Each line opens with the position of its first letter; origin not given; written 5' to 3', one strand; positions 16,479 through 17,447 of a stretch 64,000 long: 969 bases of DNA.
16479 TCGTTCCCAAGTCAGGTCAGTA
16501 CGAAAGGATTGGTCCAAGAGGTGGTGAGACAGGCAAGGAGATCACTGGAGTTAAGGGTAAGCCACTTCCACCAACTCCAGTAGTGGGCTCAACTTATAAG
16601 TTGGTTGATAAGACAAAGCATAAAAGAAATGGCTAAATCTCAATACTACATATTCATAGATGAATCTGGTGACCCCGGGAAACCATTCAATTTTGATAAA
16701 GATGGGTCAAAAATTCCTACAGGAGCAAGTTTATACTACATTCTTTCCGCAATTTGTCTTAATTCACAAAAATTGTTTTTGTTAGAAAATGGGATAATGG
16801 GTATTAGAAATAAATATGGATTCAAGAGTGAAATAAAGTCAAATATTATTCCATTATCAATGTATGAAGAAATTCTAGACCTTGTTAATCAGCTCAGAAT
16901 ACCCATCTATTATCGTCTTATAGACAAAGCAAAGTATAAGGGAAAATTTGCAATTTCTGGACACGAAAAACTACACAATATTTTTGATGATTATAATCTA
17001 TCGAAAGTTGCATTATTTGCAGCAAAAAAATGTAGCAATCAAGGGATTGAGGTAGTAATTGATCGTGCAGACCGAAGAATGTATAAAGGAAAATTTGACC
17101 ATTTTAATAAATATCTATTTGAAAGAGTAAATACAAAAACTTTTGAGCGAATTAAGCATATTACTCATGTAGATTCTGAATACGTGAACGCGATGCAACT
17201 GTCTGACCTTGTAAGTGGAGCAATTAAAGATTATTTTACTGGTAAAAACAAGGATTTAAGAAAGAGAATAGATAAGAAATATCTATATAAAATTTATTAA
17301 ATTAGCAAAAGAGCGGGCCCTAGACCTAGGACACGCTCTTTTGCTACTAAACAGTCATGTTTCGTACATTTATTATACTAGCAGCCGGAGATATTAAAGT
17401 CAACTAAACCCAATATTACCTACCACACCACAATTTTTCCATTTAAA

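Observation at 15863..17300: Tightly coupled three-gene operon (unknown, YjzC-like, DUF3800) next to an R-M system: candidate defence module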

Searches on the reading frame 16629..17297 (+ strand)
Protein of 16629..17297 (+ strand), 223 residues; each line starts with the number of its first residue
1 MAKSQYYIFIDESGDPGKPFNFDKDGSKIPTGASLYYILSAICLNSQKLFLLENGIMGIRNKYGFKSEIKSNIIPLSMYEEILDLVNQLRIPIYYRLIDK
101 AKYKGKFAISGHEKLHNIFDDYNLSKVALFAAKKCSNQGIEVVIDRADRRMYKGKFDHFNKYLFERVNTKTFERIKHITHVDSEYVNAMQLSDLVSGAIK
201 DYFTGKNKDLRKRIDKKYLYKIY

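Call 4: search_protein_families(library=pfam, proteins=[window:16629-17297:+], max_evalue=0.1)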
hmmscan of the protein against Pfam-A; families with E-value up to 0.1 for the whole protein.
window:16629-17297:+ (223 aa): 2 families
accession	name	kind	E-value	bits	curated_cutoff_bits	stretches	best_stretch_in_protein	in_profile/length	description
PF12686.12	DUF3800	-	2.5e-11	44.9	21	1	7-199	1-146/149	Protein of unknown function (DUF3800)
PF23655.1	LYRM_2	-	0.028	14.6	27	1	76-126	10-63/70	LYR motif containing domain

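Call 5: search_protein_families(library=padloc, proteins=[window:16629-17297:+], max_evalue=0.1)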
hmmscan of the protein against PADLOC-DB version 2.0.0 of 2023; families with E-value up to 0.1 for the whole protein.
window:16629-17297:+ (223 aa): 1 family
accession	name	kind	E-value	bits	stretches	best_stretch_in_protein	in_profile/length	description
PDLC04353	PDC-M04A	-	8.7e-12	42.9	1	4-207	3-190/232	-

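Call 6: search_protein_families(library=ncbifam, proteins=[window:16629-17297:+], max_evalue=0.1)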
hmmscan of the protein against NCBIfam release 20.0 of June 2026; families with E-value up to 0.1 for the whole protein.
window:16629-17297:+ (223 aa): 0 families

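Call 8: search_protein_families(library=phrogs, proteins=[window:16629-17297:+], max_evalue=0.1)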
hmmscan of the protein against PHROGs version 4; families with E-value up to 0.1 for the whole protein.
window:16629-17297:+ (223 aa): 2 families
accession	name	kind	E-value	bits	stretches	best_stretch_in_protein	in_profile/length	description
phrog_3732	-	unknown function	5.7e-08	33.6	1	3-212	5-206/263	-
phrog_9243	-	unknown function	7.4e-08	33.2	1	7-214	4-210/234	-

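Call 39: find_homologous_proteins(query=window:16629-17297:+)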
Query window:16629-17297:+ (223 aa): 375 proteins with E <= 0.001 among 531 candidates; the best 120 are listed.
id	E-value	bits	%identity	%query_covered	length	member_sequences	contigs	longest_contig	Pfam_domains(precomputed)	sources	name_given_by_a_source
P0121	4.7e-143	492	100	100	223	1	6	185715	PF12686.13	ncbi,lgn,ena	ncbi:MAG: DUF3800 domain-containing protein [Patescibacteria group bacterium]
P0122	1.8e-119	415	83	100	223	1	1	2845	PF12686.13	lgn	-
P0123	2.4e-115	402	81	98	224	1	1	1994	PF12686.13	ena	-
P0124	2.4e-115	402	82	98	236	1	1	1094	PF12686.13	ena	-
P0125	7.6e-115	400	80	100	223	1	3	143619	PF12686.13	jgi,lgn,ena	-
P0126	1.1e-114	399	79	100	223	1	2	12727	PF12686.13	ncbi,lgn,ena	-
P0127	2.2e-114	398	79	100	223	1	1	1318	PF12686.13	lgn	-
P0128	4.0e-114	398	80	100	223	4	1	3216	PF12686.13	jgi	jgi:hypothetical protein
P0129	3.4e-113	395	78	100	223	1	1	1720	PF12686.13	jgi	jgi:hypothetical protein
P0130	6.8e-113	394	79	100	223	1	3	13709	PF12686.13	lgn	-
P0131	7.2e-113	394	79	100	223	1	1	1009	PF12686.13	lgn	-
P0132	1.7e-112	392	78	100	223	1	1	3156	PF12686.13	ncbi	-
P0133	5.1e-112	391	77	100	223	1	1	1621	PF12686.13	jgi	jgi:hypothetical protein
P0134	5.7e-112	391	78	100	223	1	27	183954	PF12686.13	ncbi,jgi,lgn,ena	jgi:hypothetical protein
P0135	6.3e-112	390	78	100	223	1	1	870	PF12686.13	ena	-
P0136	2.4e-111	389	79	100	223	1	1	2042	PF12686.13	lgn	-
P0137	4.2e-111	388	79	100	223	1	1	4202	PF12686.13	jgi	jgi:hypothetical protein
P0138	1.6e-110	386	78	100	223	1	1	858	PF12686.13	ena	-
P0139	1.6e-110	386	79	100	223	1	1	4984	PF12686.13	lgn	-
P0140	2.4e-110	385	76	100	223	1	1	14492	PF12686.13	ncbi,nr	ncbi:MAG: DUF3800 domain-containing protein [Candidatus Taylorbacteria bacterium]|nr:DUF3800 domain-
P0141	4.8e-110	384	78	98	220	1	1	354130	PF12686.13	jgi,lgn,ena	-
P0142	5.4e-110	384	77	100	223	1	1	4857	PF12686.13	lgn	-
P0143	1.5e-109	383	77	100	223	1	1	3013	PF12686.13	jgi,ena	-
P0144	4.4e-109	381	78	100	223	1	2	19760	PF12686.13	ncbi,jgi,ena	ncbi:MAG: DUF3800 domain-containing protein [Candidatus Paceibacterota bacterium]|jgi:hypothetical p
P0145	5.4e-109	381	77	100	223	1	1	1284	PF12686.13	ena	-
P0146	2.1e-108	379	74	100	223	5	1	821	PF12686.13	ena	-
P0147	4.2e-108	378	77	100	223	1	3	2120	PF12686.13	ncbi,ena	-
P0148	9.2e-108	377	77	100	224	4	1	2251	PF12686.13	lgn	-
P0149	1.4e-107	376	76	100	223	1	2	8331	PF12686.13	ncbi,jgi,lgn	jgi:hypothetical protein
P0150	1.5e-107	376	75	100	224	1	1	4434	PF12686.13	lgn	-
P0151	3.7e-107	375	75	100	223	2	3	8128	PF12686.13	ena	-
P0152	4.8e-107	374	73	100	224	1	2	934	PF12686.13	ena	-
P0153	5.2e-107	374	76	100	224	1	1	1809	PF12686.13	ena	-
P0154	2.2e-106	372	75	100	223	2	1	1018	PF12686.13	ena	-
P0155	5.7e-106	371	74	100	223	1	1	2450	PF12686.13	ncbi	-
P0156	9.6e-106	370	76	100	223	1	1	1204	PF12686.13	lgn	-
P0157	3.8e-105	368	75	100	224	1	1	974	PF12686.13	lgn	-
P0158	5.0e-105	368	74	100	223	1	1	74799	PF12686.13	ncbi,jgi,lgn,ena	ncbi:MAG: DUF3800 domain-containing protein [Candidatus Taylorbacteria bacterium]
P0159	9.4e-105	367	74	100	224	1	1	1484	PF12686.13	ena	-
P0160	1.6e-104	366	74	100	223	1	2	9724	PF12686.13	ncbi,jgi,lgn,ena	-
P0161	1.3e-103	363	74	100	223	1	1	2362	PF12686.13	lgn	-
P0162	1.3e-103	363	75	100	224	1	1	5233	PF12686.13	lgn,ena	-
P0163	1.5e-103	363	72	100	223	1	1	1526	PF12686.13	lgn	-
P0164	2.7e-103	362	74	100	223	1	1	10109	PF12686.13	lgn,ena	-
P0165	4.6e-103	361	73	100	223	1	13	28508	PF12686.13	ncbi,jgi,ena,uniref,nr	ncbi:MAG: hypothetical protein A2832_00275 [Candidatus Zambryskibacteria bacterium RIFCSPHIGHO2_01_F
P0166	5.8e-103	361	74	98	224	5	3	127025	PF12686.13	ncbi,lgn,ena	-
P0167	6.1e-103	361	73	100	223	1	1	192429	PF12686.13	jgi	jgi:hypothetical protein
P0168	8.1e-103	361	72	100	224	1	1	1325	PF12686.13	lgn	-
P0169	1.4e-102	360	73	100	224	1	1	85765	PF12686.13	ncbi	ncbi:MAG: DUF3800 domain-containing protein [Candidatus Nealsonbacteria bacterium]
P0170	1.8e-102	359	74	100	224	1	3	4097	PF12686.13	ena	-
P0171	2.9e-102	359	72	100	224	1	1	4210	PF12686.13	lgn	-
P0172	4.6e-102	358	73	100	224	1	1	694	PF12686.13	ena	-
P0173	5.2e-102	358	73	100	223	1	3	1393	PF12686.13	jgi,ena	-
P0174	6.3e-102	358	72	100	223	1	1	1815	PF12686.13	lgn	-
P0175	6.8e-102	358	73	100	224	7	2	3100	PF12686.13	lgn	-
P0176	8.4e-102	357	73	100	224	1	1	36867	PF12686.13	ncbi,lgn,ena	-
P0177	8.6e-102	357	72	100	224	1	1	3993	PF12686.13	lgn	-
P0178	1.0e-101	357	73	100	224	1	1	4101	PF12686.13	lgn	-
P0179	1.3e-101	357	75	100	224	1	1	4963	PF12686.13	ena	-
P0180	1.5e-101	356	74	100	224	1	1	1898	PF12686.13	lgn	-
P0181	1.6e-101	356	73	100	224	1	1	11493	PF12686.13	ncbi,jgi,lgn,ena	ncbi:MAG: DUF3800 domain-containing protein [Candidatus Paceibacterota bacterium]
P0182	2.0e-101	356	73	100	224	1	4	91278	PF12686.13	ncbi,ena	-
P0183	2.4e-101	356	73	100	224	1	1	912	PF12686.13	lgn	-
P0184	3.7e-101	355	73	100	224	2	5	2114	PF12686.13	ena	-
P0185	3.7e-101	355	72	100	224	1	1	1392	PF12686.13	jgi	jgi:hypothetical protein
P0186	6.9e-101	354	72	100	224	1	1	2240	PF12686.13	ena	-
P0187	1.0e-100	354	74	100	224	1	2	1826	PF12686.13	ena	-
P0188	1.6e-100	353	70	100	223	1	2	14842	PF12686.13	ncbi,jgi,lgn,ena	-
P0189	1.6e-100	353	74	100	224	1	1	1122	PF12686.13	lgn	-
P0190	1.6e-100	353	73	100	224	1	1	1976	PF12686.13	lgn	-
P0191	2.1e-100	353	73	100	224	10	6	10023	PF12686.13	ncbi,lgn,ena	ncbi:MAG: DUF3800 domain-containing protein [Patescibacteria group bacterium]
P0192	3.1e-100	352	72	100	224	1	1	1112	PF12686.13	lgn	-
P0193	5.8e-100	351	72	100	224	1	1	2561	PF12686.13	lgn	-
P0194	6.4e-100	351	72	100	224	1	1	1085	PF12686.13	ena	-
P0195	7.6e-100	351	73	100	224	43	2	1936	PF12686.13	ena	-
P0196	1.6e-99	350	71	100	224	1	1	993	PF12686.13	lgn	-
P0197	1.6e-99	350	72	100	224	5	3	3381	PF12686.13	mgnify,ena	mgnify:CR=1 FL=1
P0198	1.6e-99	350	74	100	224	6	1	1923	PF12686.13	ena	-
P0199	2.8e-99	349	72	100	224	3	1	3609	PF12686.13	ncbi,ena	-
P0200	3.5e-99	349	72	100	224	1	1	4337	PF12686.13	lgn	-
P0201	4.0e-99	349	72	100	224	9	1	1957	PF12686.13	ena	-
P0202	4.5e-99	348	71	100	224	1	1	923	PF12686.13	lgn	-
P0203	5.3e-99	348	72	100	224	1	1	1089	PF12686.13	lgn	-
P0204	6.9e-99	348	72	100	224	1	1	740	PF12686.13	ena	-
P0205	7.0e-99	348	71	100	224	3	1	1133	PF12686.13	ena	-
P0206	8.5e-99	348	71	100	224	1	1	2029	PF12686.13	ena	-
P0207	1.0e-98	347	72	100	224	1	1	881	PF12686.13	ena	-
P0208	1.3e-98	347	71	100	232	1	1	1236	PF12686.13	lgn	-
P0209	3.1e-98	346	71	100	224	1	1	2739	PF12686.13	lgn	-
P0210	4.0e-98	345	71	100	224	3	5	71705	PF12686.13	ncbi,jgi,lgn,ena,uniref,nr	ncbi:MAG: hypothetical protein COV10_04585 [Candidatus Vogelbacteria bacterium CG10_big_fil_rev_8_21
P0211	4.7e-98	345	71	100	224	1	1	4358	PF12686.13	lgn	-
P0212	4.9e-98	345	72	100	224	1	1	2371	PF12686.13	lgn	-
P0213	6.8e-98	345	72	100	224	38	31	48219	PF12686.13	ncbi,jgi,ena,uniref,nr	ncbi:MAG: hypothetical protein A3G52_02395 [Candidatus Taylorbacteria bacterium RIFCSPLOWO2_12_FULL_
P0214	8.5e-98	344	71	99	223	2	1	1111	PF12686.13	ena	-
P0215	9.5e-98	344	71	100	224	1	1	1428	PF12686.13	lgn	-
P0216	1.4e-97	344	72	100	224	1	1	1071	PF12686.13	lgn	-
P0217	1.5e-97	343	71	100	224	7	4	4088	PF12686.13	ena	-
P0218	2.6e-97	343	71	100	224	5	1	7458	PF12686.13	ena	-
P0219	4.1e-97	342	71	100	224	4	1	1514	PF12686.13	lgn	-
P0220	1.5e-96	340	72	100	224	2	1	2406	PF12686.13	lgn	-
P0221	1.7e-96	340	70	100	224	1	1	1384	PF12686.13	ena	-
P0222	2.2e-96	340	67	90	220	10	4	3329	PF12686.13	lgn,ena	-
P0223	2.7e-96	339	70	100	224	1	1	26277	PF12686.13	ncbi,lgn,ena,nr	ncbi:MAG: hypothetical protein G01um101429_895 [Parcubacteria group bacterium Gr01-1014_29]|nr:MAG: 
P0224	3.7e-96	339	70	100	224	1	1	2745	PF12686.13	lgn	-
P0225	6.2e-96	338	71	100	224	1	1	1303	PF12686.13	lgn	-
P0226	1.3e-95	337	69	100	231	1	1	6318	PF12686.13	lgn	-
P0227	2.0e-95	337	72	93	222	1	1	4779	PF12686.13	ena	-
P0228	3.7e-95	336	65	100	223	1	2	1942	PF12686.13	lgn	-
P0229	4.4e-95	335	69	100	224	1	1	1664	PF12686.13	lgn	-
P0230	5.1e-95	335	70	100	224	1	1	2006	PF12686.13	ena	-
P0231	5.5e-95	335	67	100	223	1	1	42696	PF12686.13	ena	-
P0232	1.3e-94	334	68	100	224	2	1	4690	PF12686.13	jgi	-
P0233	1.4e-94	334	72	97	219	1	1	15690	PF12686.13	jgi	jgi:hypothetical protein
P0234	1.6e-94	334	68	100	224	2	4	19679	PF12686.13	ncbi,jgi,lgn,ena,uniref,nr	ncbi:MAG: hypothetical protein COV07_01270 [Candidatus Vogelbacteria bacterium CG10_big_fil_rev_8_21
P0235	1.9e-94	333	69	98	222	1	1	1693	PF12686.13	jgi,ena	-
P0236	2.0e-94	333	71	96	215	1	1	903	PF12686.13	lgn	-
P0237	6.1e-94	332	67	100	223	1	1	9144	PF12686.13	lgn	-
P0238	1.6e-93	330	66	98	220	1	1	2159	PF12686.13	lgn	-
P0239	2.2e-93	330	66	97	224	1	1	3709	PF12686.13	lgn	-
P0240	3.1e-93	329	65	97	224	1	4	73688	PF12686.13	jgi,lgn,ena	-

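Call 40: find_related_loci(query=window:16629-17297:+, collection=metagenome_contigs, flank=5000)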
Query window:16629-17297:+ (223 aa) in metagenome_contigs; peptide patterns used: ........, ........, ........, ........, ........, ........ (x = any residue, [..] = any of these).
168 stretches matched a pattern; 79 encode a relative of the query (tblastn E <= 1e-3); 79 distinct loci.
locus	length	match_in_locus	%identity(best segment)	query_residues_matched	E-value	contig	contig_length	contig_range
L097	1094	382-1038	82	5-223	3e-133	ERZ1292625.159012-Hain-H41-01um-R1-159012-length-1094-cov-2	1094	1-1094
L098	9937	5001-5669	78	1-223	6e-118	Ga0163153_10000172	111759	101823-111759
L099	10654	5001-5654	78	6-223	6e-116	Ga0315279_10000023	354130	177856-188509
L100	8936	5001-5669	78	1-223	1e-115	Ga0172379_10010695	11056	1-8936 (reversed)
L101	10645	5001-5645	80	1-215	8e-116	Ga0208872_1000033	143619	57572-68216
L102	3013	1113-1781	77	1-223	3e-119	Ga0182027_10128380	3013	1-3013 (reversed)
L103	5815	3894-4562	75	1-223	3e-114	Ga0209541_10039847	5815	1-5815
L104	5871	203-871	74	1-223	2e-111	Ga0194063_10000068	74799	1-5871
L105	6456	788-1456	74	1-223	6e-111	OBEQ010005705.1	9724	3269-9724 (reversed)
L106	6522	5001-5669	73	1-223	8e-110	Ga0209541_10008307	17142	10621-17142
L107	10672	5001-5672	75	1-223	5e-109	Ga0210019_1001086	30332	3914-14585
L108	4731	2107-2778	75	1-223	2e-109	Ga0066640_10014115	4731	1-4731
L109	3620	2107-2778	75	1-223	9e-111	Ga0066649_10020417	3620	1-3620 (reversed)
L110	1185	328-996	73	1-223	6e-118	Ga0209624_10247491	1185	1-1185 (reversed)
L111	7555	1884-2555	74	1-223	5e-108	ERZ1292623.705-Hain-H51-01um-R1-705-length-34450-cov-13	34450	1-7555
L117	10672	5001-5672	72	1-223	1e-106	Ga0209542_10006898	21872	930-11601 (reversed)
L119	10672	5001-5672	73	1-223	1e-106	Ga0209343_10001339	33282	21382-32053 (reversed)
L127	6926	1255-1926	71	1-223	4e-106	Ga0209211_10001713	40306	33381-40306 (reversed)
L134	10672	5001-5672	73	1-223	2e-105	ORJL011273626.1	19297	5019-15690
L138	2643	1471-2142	71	1-223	2e-108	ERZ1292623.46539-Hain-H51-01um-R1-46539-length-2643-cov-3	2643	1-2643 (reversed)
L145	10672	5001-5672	71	1-223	7e-102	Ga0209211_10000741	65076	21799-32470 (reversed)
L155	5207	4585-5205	71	1-206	2e-93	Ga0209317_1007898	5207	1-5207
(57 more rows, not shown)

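Call 64: predict_structure(alignment_id=A5)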
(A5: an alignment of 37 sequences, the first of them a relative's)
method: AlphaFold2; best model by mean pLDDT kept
length: 223 residues; sequences in the alignment: 37
mean_pLDDT: 79.3   pTM: 0.80
mean pLDDT of the five models: 79.3, 77.1, 74.6, 72.9, 66.1
residues with pLDDT >= 90: 47; 70-90: 130; 50-70: 38; < 50: 8
segments of 3 or more residues with pLDDT < 50: 109-115
pLDDT, mean of each block of 10 residues (from residue 1): 79 80 87 83 92 90 77 79 92 89 62 55 85 84 76 67 63 73 77 83 79 87 88
secondary structure, 60 per line:
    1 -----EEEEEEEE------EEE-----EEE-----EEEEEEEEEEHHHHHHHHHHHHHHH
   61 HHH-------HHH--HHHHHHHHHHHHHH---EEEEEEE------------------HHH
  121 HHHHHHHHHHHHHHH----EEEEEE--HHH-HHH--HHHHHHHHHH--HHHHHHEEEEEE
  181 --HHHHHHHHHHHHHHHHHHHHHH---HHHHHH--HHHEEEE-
elements in order: E6-13 E20-22 E28-30 E36-45 H46-63 H76-89 E93-99 H118-135 E140-145 H157-166 H169-174 E175-180 H183-204 H208-213 E219-222

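Call 68: fold_search(model_id=the predicted structure, library=pdb)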
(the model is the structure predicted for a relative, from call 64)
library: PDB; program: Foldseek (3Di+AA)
matches with E <= 10: 477; with E <= 0.001: 5
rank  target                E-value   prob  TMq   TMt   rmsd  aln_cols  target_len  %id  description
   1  1eke_A                3.7e-06  1.00  0.52  0.52   4.9       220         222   14  CRYSTAL STRUCTURE OF CLASS II RIBONUCLEASE H (RNASE HII) WITH MES LIGAND (released 2000-09-13)
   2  1eke_B                1.7e-05  1.00  0.57  0.57   4.5       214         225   15  CRYSTAL STRUCTURE OF CLASS II RIBONUCLEASE H (RNASE HII) WITH MES LIGAND (released 2000-09-13)
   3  2dff                  6.2e-05  1.00  0.54  0.57   4.3       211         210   13  Crystal structure of Tk-RNase HII(1-204)-C (released 2007-03-06)
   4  3puf_J                2.6e-04  1.00  0.54  0.45   4.4       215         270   12  Crystal structure of human RNase H2 complex (released 2010-12-22)
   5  2dfh                  4.0e-04  1.00  0.52  0.53   4.4       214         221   13  Crystal structure of Tk-RNase HII(1-212)-C (released 2007-03-06)
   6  3puf_G                1.2e-03  1.00  0.51  0.43   4.7       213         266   10  Crystal structure of human RNase H2 complex (released 2010-12-22)
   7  3tai_B                2.8e-02  0.57  0.22  0.13   6.9       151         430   10  Crystal structure of NurA (released 2011-11-23)
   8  3thx_B                3.3e-02  0.41  0.25  0.09  11.0       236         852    9  Human MutSbeta complexed with an IDL of 3 bases (Loop3) and ADP (released 2011-12-21)
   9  3taz_B                3.3e-02  0.25  0.23  0.13  16.6       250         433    8  Crystal structure of NurA bound to dAMP and manganese (released 2011-11-23)
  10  3tal_B                3.5e-02  0.69  0.23  0.14   6.7       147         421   10  Crystal structure of NurA with manganese (released 2011-11-23)
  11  8rau_B                3.8e-02  0.28  0.23  0.09  11.6       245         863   10  The crystal structure of DNA-bound human MutSbeta (MSH2/MSH3) in the canonical mismatch bound conformation with ADP bo (released 2025-06-11)
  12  8raw_B                4.0e-02  0.30  0.23  0.09  11.2       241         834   10  The crystal structure of DNA-bound human MutSbeta (MSH2/MSH3_G901D) in the canonical mismatch bound conformation with  (released 2025-06-11)
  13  8rav_B                6.1e-02  0.23  0.23  0.08  11.9       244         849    9  The crystal structure of DNA-bound human MutSbeta (MSH2/MSH3) in the canonical mismatch bound conformation with ADP bo (released 2025-06-11)
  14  9l5r_A                6.1e-02  0.06  0.13  0.03  18.9       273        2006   10  Cryo-EM structure of the thermophile spliceosome (state ILS) (released 2025-03-12)
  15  8r7c_B                6.5e-02  0.25  0.24  0.09  11.3       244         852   10  MutSbeta bound to compound CHDI-00915542 in the canonical DNA-mismatch bound form (released 2024-11-27)
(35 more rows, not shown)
